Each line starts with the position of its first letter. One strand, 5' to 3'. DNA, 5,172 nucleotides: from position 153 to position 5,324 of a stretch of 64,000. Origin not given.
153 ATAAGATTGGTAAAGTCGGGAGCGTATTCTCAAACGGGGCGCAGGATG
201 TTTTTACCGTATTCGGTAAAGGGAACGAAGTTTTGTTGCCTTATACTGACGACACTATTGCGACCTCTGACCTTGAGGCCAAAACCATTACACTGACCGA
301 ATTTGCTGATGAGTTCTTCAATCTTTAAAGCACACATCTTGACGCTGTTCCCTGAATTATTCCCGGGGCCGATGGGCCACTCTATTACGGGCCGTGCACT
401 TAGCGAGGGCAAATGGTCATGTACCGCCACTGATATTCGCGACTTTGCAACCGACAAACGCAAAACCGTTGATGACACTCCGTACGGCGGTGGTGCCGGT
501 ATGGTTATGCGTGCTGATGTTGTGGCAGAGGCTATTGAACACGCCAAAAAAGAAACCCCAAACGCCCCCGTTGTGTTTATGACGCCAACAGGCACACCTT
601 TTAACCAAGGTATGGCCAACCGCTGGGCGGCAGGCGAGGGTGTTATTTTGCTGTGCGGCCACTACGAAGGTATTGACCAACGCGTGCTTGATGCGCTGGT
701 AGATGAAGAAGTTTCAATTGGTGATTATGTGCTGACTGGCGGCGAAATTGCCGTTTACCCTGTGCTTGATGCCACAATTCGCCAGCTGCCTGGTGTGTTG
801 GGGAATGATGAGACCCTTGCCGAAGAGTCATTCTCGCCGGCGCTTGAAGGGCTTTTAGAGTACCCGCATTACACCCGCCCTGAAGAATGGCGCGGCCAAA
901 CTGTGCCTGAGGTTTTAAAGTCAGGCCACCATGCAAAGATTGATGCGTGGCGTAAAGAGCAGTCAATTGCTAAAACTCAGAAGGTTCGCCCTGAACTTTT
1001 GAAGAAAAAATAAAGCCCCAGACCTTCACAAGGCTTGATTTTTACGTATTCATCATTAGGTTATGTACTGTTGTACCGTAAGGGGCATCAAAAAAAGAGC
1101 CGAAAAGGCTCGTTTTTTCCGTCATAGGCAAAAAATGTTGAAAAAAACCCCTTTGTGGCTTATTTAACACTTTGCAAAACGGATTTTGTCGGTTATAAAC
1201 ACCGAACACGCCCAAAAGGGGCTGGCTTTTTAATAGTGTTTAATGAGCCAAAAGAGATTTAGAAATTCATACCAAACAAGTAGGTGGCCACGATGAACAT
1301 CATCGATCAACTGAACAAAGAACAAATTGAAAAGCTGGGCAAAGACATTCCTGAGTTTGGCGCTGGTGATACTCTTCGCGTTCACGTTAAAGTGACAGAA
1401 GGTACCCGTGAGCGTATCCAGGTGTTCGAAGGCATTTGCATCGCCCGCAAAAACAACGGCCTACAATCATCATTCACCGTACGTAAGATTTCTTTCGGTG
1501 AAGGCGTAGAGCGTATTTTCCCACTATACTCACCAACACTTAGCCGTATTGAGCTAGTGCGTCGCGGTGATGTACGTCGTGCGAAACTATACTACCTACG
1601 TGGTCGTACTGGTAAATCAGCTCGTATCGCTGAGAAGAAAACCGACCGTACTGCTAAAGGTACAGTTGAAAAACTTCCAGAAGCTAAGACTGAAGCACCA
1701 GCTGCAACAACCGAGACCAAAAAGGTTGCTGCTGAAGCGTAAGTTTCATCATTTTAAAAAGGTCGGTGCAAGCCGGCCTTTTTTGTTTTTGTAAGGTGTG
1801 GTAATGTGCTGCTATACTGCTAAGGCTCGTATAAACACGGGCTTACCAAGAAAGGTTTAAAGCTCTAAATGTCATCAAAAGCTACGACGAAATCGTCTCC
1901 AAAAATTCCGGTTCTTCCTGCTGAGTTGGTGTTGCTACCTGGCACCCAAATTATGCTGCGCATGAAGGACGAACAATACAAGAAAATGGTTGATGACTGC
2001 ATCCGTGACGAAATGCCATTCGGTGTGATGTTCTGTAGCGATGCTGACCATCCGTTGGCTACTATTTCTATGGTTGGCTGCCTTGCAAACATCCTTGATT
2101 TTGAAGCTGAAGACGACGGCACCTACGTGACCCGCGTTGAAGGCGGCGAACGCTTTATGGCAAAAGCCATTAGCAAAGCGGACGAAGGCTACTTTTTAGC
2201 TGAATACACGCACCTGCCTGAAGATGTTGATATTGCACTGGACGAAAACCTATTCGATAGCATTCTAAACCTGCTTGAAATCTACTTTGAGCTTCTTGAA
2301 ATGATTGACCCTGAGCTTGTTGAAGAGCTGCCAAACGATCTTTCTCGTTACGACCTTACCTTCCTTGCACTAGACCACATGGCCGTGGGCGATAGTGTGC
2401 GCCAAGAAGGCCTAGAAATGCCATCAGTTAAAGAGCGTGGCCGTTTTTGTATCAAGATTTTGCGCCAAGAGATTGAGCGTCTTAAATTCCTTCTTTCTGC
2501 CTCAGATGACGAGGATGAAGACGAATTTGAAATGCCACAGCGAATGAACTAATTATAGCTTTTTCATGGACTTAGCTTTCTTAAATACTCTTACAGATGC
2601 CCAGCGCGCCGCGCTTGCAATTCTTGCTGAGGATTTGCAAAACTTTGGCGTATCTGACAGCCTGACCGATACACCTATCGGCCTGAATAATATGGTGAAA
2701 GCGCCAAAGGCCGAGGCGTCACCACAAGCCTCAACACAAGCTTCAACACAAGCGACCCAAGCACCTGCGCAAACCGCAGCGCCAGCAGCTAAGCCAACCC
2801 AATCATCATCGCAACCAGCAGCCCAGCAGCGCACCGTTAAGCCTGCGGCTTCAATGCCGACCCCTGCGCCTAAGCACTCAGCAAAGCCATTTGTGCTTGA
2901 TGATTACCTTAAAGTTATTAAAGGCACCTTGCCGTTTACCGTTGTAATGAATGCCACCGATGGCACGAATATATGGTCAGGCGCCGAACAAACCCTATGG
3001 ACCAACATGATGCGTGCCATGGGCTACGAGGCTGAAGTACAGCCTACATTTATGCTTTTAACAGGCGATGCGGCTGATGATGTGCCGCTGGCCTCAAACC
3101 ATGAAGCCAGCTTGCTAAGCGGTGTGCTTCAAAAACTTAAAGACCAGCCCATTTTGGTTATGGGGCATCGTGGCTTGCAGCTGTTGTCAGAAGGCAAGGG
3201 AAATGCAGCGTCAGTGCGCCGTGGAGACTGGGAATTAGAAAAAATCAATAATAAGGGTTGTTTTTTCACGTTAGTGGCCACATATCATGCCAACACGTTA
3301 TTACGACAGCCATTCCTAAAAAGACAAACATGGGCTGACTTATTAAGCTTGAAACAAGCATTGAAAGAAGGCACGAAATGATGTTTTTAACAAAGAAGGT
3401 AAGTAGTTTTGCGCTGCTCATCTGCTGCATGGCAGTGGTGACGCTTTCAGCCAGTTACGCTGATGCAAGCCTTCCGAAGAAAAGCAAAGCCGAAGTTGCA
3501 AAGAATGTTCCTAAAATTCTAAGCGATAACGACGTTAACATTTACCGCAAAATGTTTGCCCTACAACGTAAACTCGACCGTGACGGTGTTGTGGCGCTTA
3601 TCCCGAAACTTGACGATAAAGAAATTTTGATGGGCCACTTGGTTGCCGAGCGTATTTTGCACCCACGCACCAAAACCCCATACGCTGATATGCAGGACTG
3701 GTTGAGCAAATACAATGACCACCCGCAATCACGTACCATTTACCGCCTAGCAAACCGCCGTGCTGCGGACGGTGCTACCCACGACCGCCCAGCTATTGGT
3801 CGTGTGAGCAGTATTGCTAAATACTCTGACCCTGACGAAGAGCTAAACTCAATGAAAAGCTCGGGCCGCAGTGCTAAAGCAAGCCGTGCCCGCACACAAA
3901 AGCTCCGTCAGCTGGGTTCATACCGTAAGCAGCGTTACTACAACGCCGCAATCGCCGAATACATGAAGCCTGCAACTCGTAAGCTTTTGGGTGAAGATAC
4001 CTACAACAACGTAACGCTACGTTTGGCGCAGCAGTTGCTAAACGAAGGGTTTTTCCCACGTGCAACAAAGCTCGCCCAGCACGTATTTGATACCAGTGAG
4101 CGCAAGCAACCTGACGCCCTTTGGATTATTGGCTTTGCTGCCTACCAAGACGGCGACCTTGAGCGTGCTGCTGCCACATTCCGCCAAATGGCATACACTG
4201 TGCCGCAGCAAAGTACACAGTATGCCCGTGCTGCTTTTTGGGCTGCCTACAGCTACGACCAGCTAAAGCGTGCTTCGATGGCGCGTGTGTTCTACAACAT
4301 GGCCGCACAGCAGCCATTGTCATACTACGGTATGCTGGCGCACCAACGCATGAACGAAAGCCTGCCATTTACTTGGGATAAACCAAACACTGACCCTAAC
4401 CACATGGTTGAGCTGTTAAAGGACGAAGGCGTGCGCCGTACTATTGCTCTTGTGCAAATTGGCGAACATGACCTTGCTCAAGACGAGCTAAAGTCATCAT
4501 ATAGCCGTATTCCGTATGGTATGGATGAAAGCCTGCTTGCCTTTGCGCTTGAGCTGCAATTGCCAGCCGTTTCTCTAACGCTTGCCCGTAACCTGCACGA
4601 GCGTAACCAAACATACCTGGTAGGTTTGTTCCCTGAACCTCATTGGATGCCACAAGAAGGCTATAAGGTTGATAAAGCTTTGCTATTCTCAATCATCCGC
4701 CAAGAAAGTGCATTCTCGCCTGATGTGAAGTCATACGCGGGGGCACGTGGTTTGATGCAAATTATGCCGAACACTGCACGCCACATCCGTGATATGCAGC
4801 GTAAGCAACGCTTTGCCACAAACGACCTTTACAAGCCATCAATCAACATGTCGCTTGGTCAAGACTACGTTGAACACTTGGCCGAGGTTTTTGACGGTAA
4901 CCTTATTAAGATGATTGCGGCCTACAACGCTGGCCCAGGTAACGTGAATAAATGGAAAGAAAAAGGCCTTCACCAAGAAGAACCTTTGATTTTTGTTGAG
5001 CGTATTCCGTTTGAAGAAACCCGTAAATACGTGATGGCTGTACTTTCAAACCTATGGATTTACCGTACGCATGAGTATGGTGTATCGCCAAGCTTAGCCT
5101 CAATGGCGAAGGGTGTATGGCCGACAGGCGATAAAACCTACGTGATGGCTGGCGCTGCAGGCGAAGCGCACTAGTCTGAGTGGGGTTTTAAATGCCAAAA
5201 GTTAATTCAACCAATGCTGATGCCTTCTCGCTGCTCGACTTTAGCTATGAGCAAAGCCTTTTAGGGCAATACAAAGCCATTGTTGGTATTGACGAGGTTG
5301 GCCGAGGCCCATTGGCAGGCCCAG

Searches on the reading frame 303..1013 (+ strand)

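Call 51: search_protein_families(library=pfam, proteins=[window:303-1013:+], max_evalue=0.0001)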
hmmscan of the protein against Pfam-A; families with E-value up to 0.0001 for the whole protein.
window:303-1013:+ (236 aa): 1 family
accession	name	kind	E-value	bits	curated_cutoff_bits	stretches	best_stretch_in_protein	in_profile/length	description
PF01746.26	tRNA_m1G_MT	-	1.1e-59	201.9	27.3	1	30-230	2-195/195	tRNA (Guanine-1)-methyltransferase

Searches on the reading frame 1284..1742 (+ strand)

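Call 51: search_protein_families(library=pfam, proteins=[window:1284-1742:+], max_evalue=0.0001)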
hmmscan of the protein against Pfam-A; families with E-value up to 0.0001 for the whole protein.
window:1284-1742:+ (152 aa): 1 family
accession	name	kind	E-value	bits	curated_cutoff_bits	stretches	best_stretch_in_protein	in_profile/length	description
PF01245.26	Ribosomal_L19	-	7.7e-49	164.7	22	1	5-118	1-111/111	Ribosomal protein L19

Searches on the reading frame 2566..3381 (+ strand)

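Call 51: search_protein_families(library=pfam, proteins=[window:2566-3381:+], max_evalue=0.0001)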
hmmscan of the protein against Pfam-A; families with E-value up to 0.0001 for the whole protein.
window:2566-3381:+ (271 aa): 0 families

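Call 77: search_protein_families(library=pfam, proteins=[window:2566-3381:+], max_evalue=0.05)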
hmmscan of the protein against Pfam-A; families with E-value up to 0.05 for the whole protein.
window:2566-3381:+ (271 aa): 1 family
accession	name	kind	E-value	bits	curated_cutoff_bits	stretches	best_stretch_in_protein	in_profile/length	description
PF10152.14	CCDC53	-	0.034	15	24.6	1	45-126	51-131/147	Subunit CCDC53 of WASH complex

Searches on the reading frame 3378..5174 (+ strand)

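Call 51: search_protein_families(library=pfam, proteins=[window:3378-5174:+], max_evalue=0.0001)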
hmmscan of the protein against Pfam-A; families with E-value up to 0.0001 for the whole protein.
window:3378-5174:+ (598 aa): 1 family
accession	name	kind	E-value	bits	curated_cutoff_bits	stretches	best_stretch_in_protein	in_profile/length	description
PF01464.25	SLT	-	5.6e-30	103.7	21.3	1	426-530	7-108/117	Transglycosylase SLT domain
